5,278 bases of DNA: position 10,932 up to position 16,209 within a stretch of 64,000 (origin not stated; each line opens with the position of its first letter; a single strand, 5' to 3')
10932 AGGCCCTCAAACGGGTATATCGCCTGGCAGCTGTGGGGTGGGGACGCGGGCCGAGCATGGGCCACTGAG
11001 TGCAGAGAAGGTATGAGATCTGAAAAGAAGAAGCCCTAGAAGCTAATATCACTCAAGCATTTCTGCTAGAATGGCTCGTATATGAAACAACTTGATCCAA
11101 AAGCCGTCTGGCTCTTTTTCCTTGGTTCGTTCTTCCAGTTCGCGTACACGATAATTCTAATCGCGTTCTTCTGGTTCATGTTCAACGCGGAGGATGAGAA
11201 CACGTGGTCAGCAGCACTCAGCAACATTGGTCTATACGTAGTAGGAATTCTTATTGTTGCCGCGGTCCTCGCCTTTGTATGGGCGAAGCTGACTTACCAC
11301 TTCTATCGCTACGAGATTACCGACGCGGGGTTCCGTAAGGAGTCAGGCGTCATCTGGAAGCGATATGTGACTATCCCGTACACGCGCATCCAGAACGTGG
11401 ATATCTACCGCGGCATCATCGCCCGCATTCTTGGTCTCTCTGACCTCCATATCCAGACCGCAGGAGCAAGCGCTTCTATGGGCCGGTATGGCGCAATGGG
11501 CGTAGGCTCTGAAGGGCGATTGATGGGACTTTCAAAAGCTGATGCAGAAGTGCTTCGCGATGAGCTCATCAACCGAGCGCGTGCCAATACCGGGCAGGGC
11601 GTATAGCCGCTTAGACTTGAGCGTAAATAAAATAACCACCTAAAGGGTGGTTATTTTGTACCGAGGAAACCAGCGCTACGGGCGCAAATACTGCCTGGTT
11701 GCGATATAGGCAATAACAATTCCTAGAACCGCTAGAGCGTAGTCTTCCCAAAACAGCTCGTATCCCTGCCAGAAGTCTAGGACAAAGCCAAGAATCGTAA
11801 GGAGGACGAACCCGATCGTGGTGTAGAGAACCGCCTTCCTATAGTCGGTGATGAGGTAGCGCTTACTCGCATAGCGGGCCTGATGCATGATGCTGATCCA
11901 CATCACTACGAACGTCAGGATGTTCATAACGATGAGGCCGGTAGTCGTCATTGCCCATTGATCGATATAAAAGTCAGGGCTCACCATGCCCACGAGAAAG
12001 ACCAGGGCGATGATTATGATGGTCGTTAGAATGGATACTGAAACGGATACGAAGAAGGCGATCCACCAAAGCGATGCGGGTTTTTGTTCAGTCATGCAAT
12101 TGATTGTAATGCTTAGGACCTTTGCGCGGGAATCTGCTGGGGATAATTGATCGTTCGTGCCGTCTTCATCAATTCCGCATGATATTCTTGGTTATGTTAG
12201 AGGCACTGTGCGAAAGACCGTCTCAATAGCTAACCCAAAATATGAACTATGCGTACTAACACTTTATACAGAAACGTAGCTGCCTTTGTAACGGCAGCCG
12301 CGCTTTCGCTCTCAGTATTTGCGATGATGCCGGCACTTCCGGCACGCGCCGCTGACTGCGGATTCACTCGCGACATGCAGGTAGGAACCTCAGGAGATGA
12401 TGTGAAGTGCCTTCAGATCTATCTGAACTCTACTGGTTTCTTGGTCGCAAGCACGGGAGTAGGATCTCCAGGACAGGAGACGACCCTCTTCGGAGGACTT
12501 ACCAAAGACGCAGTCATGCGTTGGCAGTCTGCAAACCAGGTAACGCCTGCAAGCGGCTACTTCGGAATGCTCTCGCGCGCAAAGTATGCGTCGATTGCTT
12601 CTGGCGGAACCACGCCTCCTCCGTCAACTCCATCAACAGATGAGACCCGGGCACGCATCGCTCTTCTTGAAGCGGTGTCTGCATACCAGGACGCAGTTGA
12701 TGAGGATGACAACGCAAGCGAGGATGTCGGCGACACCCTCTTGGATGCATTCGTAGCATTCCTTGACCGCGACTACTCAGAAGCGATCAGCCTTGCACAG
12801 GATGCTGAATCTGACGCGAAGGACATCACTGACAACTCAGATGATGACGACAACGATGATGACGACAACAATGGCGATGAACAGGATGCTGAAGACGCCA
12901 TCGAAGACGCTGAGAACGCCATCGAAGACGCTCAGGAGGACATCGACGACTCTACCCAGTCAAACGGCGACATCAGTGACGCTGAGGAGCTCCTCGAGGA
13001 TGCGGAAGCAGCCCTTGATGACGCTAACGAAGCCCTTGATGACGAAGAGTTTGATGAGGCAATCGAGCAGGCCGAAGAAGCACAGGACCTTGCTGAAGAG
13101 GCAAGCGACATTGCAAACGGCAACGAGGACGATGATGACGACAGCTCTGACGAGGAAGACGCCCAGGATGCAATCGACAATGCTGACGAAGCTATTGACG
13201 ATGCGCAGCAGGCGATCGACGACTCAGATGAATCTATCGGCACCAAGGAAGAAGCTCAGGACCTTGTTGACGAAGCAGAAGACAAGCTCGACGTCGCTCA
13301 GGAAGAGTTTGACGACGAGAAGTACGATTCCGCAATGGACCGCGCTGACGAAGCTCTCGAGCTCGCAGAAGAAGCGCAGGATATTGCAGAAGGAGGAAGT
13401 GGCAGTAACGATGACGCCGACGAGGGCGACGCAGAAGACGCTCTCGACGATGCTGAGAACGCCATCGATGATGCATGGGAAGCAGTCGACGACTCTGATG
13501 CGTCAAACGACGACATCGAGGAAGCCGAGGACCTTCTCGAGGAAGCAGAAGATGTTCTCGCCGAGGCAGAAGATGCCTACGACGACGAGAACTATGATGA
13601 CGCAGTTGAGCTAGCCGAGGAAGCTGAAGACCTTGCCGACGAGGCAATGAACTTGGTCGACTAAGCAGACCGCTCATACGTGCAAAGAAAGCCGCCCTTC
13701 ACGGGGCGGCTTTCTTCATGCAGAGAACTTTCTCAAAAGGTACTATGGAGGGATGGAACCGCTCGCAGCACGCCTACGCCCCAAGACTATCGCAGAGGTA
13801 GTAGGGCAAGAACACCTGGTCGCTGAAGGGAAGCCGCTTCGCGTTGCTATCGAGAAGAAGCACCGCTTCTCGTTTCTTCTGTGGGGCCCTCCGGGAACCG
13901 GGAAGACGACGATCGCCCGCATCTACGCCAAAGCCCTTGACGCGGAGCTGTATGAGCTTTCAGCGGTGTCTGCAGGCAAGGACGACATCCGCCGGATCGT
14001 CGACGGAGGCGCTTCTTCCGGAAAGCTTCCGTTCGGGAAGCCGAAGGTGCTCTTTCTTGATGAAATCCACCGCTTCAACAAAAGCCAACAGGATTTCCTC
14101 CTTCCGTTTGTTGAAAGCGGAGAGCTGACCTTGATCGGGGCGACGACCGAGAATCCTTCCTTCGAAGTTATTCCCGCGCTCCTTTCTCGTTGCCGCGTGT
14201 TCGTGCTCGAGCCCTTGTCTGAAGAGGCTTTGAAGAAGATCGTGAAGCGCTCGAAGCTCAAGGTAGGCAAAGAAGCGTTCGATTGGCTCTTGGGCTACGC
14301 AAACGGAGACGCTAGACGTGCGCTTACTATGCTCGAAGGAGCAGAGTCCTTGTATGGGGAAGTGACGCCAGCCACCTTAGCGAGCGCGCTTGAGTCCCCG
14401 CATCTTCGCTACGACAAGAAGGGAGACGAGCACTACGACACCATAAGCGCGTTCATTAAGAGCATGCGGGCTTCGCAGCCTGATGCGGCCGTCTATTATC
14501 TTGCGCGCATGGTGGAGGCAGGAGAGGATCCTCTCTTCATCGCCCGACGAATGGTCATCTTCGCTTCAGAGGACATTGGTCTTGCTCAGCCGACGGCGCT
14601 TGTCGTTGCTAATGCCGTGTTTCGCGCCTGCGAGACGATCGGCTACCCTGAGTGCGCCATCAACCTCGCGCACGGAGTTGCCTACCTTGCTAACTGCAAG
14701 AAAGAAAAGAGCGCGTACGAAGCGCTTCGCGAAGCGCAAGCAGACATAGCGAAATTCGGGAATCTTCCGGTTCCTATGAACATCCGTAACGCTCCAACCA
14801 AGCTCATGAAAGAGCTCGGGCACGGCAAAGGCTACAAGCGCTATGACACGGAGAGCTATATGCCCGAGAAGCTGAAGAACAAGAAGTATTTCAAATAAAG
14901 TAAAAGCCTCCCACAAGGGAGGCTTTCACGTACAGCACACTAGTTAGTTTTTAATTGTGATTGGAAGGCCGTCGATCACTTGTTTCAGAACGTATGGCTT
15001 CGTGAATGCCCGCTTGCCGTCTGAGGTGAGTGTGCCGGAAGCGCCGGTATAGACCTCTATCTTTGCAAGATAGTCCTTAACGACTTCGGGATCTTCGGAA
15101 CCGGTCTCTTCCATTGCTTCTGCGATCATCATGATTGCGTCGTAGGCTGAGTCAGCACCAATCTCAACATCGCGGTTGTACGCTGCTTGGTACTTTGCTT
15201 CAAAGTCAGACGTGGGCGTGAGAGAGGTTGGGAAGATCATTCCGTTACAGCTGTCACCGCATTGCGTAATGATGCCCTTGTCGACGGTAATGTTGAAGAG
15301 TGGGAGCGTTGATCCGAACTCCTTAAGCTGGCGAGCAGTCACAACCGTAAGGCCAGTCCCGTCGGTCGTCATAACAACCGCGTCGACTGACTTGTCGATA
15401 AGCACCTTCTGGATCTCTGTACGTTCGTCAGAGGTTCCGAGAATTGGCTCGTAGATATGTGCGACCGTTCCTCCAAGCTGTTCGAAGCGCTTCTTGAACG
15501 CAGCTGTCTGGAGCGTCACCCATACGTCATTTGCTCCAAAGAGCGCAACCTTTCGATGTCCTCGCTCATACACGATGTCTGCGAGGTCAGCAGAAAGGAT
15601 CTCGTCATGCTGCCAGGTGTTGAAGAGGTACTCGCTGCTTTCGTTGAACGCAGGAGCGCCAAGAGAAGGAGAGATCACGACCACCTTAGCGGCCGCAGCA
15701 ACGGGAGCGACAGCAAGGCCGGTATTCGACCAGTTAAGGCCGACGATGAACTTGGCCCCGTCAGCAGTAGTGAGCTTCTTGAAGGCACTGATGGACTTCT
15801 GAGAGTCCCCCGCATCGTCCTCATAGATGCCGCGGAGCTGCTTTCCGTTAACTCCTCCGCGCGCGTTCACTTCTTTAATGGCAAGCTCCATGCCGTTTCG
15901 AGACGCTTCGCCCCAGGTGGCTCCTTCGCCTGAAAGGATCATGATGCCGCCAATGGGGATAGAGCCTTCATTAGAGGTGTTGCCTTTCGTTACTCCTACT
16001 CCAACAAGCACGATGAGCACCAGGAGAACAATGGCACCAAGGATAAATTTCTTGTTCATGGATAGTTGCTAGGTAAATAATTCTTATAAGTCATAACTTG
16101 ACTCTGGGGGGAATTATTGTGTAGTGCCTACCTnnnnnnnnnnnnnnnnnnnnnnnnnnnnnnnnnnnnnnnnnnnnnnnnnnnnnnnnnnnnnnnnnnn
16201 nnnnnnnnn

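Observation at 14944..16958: Satellite copy of the regulator-SBP cassette 15 kb upstream of the main array (and another at 57187..59183)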

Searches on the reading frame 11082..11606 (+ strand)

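Call 82: search_protein_families(library=pfam, proteins=[window:11082-11606:+], max_evalue=0.001)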
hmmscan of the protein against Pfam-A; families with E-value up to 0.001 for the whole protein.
window:11082-11606:+ (174 aa): 1 family
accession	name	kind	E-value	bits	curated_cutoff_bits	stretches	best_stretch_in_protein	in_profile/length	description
PF03703.20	bPH_2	-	3.1e-18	66.2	22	1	72-161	1-77/78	Bacterial PH domain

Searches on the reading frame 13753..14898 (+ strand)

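Call 6: search_protein_families(library=pfam, proteins=[window:13753-14898:+])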
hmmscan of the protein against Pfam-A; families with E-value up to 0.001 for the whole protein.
window:13753-14898:+ (381 aa): 12 families
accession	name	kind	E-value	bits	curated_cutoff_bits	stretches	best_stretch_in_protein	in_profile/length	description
PF12002.13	MgsA_C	-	1.3e-51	175.3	27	1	241-381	2-149/167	MgsA AAA+ ATPase C terminal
PF16193.11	AAA_assoc_2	-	2.1e-22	79.6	34.3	1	167-239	3-81/81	AAA C-terminal domain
PF00004.35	AAA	-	2.2e-17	64.2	21.2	1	42-151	2-127/131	ATPase family associated with various cellular activities (AAA)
PF05496.18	RuvB_N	-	7.1e-13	49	27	1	8-128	1-116/159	Holliday junction DNA helicase RuvB P-loop domain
PF07728.20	AAA_5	-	5.5e-09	36.6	22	1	41-132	2-102/139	AAA domain (dynein-related subfamily)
PF01078.27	Mg_chelatase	-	2.2e-07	30.9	20.3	0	14-61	3-45/207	Magnesium chelatase, subunit ChlI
PF00158.32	Sigma54_activat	-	1.5e-06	28.4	20.2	0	90-135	87-132/168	Sigma-54 interaction domain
PF13191.12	AAA_16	-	9.1e-06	26.7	32.6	0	40-65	26-51/167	AAA ATPase domain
PF13401.12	AAA_22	-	4.7e-05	24.1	27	0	40-67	7-37/130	AAA domain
PF07724.20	AAA_2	-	0.00031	21.2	27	0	38-126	3-105/166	AAA domain (Cdc48 subfamily)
PF13173.12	AAA_14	-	0.00062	20.2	27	0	41-156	5-124/129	AAA domain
PF20030.5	bpMoxR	-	0.0007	19.2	27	0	40-110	33-111/205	MoxR domain in the MoxR-vWA-beta-propeller ternary systems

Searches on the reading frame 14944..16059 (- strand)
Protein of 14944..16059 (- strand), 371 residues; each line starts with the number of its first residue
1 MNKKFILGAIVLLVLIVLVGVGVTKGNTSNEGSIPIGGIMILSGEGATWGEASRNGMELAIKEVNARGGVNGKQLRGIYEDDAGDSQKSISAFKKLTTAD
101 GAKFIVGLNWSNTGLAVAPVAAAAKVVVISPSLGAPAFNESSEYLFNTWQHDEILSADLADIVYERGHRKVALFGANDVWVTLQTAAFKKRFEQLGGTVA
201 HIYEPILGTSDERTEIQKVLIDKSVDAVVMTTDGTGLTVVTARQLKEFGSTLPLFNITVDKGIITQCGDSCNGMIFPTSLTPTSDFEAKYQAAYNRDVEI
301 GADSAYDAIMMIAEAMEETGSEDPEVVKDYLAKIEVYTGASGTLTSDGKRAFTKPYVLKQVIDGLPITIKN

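Call 3: search_protein_families(library=pfam, proteins=[window:14944-16059:-])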
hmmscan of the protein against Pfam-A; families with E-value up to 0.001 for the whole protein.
window:14944-16059:- (371 aa): 4 families
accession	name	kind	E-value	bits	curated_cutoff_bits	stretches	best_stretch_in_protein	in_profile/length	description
PF13458.12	Peripla_BP_6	-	6.9e-53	180.9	31.7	1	34-361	2-338/343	Periplasmic binding protein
PF13433.12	Peripla_BP_5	-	9.9e-20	71.4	27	1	34-338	1-313/363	Periplasmic binding protein domain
PF01094.35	ANF_receptor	-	2.8e-18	66.5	25.4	1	55-234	4-187/353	Receptor family ligand binding region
PF13377.12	Peripla_BP_3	-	0.00042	20.9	26.5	1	163-242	4-93/167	Periplasmic binding protein-like domain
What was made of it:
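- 14944..16059 (-): S0: satellite LivJ/HAAT-type substrate-binding protein, 371 aa, with an N-terminal hydrophobic anchor or signal. Peripla_BP_6, E 6.9e-53 (call 3).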

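Call 9: find_encoding_contigs(protein=window:14944-16059:-, flank=10000, max_places=6)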
Protein window:14944-16059:- (371 aa): 19 contigs read that carry it; 6 places shown.
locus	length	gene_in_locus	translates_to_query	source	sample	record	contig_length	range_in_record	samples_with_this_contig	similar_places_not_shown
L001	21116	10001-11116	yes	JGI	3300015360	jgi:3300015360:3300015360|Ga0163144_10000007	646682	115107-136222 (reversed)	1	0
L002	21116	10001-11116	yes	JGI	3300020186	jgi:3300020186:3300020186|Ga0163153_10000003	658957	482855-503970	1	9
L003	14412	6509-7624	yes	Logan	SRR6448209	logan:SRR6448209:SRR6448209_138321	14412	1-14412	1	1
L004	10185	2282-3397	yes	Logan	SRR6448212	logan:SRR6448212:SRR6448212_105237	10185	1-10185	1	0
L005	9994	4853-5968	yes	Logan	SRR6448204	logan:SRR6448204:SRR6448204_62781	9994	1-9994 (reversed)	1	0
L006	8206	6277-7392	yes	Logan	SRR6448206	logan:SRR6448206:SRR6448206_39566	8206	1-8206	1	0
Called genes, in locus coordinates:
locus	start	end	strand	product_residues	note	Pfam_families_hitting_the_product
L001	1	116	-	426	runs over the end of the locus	PF00482:T2SSF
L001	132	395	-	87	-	-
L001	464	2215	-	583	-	PF05157:MshEN, PF00437:T2SSE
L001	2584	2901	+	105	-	-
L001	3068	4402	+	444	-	PF08529:NusA_N, PF00575:S1 (weak), PF13184:KH_NusA_1st, PF26594:KH_NusA_2nd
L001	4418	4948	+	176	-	PF00719:Pyrophosphatase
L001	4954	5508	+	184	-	PF00293:NUDIX (faint)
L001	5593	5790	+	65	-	-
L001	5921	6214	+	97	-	-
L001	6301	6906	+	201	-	PF00574:CLP_protease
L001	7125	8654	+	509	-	PF12072:RNase_Y_N, PF00013:KH_1, PF01966:HD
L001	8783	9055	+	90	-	PF00216:Bac_DNA_binding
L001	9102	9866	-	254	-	PF01978:TrmB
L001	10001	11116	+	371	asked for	PF13433:Peripla_BP_5, PF13458:Peripla_BP_6, PF01094:ANF_receptor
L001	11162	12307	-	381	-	PF01078:Mg_chelatase (faint), PF05496:RuvB_N, PF00158:Sigma54_activat (faint), PF13191:AAA_16 (faint), PF00004:AAA, PF07728:AAA_5, PF16193:AAA_assoc_2, PF12002:MgsA_C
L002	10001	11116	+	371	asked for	PF13433:Peripla_BP_5, PF13458:Peripla_BP_6, PF01094:ANF_receptor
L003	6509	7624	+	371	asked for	PF13433:Peripla_BP_5, PF13458:Peripla_BP_6, PF01094:ANF_receptor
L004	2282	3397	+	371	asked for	PF13433:Peripla_BP_5, PF13458:Peripla_BP_6, PF01094:ANF_receptor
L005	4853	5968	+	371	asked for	PF13433:Peripla_BP_5, PF13458:Peripla_BP_6, PF01094:ANF_receptor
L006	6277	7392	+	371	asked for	PF13433:Peripla_BP_5, PF13458:Peripla_BP_6, PF01094:ANF_receptor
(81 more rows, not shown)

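Call 23: search_protein_families(library=ncbifam, proteins=[window:14944-16059:-], max_evalue=0.01)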
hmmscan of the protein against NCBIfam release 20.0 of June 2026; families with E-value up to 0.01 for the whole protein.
window:14944-16059:- (371 aa): 4 families
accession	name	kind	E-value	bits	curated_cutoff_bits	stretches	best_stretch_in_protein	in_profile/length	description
NF011933.0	PRK15404.1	subfamily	5.4e-20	71.8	477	1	23-347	16-345/370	high-affinity branched-chain amino acid ABC transporter substrate-binding protein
TIGR03407.1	urea_ABC_UrtA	exception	2.4e-18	66.2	492.75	1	36-354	3-332/361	urea ABC transporter substrate-binding protein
TIGR03669.1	urea_ABC_arch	equivalog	4.1e-08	32.6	494.8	1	43-121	10-88/375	urea ABC transporter substrate-binding protein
TIGR03863.1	PQQ_ABC_bind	subfamily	4.2e-05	22.7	413.6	1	55-336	15-287/347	ABC transporter, substrate binding protein, PQQ-dependent alcohol dehydrogenase system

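Call 31: find_related_loci(query=window:14944-16059:-, collection=metagenome_contigs, flank=5000)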
Query window:14944-16059:- (371 aa) in metagenome_contigs; peptide patterns used: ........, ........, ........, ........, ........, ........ (x = any residue, [..] = any of these).
255 stretches matched a pattern; 23 encode a relative of the query (tblastn E <= 1e-3); 23 distinct loci.
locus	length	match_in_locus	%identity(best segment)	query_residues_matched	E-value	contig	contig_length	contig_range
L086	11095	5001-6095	68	3-369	5e-171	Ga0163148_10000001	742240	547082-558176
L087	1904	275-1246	51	30-356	2e-116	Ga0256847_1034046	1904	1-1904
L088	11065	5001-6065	46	1-364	2e-105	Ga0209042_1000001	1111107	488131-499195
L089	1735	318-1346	29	12-347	3e-40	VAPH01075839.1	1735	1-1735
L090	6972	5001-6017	30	31-364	3e-41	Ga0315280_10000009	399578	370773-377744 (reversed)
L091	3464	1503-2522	29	31-364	9e-33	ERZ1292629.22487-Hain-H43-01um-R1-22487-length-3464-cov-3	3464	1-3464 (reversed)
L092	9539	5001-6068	28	4-345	6e-31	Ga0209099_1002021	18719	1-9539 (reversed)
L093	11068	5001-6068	28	4-345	1e-29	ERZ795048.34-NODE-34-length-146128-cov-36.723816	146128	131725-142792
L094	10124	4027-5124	28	1-350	6e-29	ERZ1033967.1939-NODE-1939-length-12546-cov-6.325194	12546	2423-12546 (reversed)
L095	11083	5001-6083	29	4-348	7e-29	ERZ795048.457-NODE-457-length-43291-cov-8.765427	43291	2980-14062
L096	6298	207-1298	28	1-350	8e-29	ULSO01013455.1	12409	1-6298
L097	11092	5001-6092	28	1-350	2e-28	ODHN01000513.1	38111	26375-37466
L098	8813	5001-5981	29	33-345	4e-28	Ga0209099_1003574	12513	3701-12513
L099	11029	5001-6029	28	20-350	2e-26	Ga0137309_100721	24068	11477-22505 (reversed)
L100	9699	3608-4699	28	1-350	8e-29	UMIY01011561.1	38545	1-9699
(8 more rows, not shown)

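Call 65: search_solved_structures(query=window:14944-16059:-, max_evalue=1e-10)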
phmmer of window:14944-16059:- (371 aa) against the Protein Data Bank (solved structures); distinct sequences matched with E-value up to 1e-10: 19.
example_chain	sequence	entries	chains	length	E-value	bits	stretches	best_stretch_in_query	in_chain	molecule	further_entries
4zpj_A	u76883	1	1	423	8.6e-21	77.5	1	24-288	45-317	Extracellular ligand-binding receptor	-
4obb_A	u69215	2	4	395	4.3e-18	68.6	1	27-315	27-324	Amino acid/amide ABC transporter substrate-binding protein, HAAT family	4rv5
4nqr_A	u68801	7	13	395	7e-18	67.9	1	27-294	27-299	Amino acid/amide ABC transporter substrate-binding protein, HAAT family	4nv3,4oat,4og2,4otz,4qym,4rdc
8tg1_A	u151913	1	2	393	2.6e-17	66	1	30-350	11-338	Extracellular ligand-binding receptor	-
4gnr_A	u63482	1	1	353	8.2e-17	64.4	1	31-353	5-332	ABC transporter substrate-binding protein-branched chain amino acid transport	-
4mlc_A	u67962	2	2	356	4.5e-16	61.9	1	52-364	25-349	Extracellular ligand-binding receptor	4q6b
4n0q_A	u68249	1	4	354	2.9e-15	59.3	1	32-345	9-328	Leu/Ile/Val-binding protein homolog 3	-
3ipc_A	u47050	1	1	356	1.3e-14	57.2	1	42-349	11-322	ABC transporter, substrate binding protein (Amino acid)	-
3ip5_A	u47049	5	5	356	1.4e-14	57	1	42-349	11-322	ABC transporter, substrate binding protein (Amino acid)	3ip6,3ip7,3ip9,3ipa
2lbp_A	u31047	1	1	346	3e-14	56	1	36-141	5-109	LEUCINE-BINDING PROTEIN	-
8q52_A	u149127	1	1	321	4.4e-14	55.4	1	36-140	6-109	Leucine-specific-binding protein,Chemotaxis protein CheY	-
3td9_A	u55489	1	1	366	8.5e-14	54.5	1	37-359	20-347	Branched chain amino acid ABC transporter, periplasmic amino acid-binding protein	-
1pea_A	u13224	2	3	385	1.1e-13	54.2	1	41-336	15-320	AMIDASE OPERON | AMIC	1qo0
1qnl_A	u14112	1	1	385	1.2e-13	54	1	41-336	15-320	ALIPHATIC AMIDASE EXPRESSION-REGULATING PROTEIN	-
4evs_A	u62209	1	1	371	1.5e-13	53.6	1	29-347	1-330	PUTATIVE ABC TRANSPORTER SUBUNIT, SUBSTRATE-BINDING COMPONENT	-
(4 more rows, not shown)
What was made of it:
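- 14944..16059 (-): Best PDB sequence matches are HAAT/Leu-Ile-Val binding proteins (call 65).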
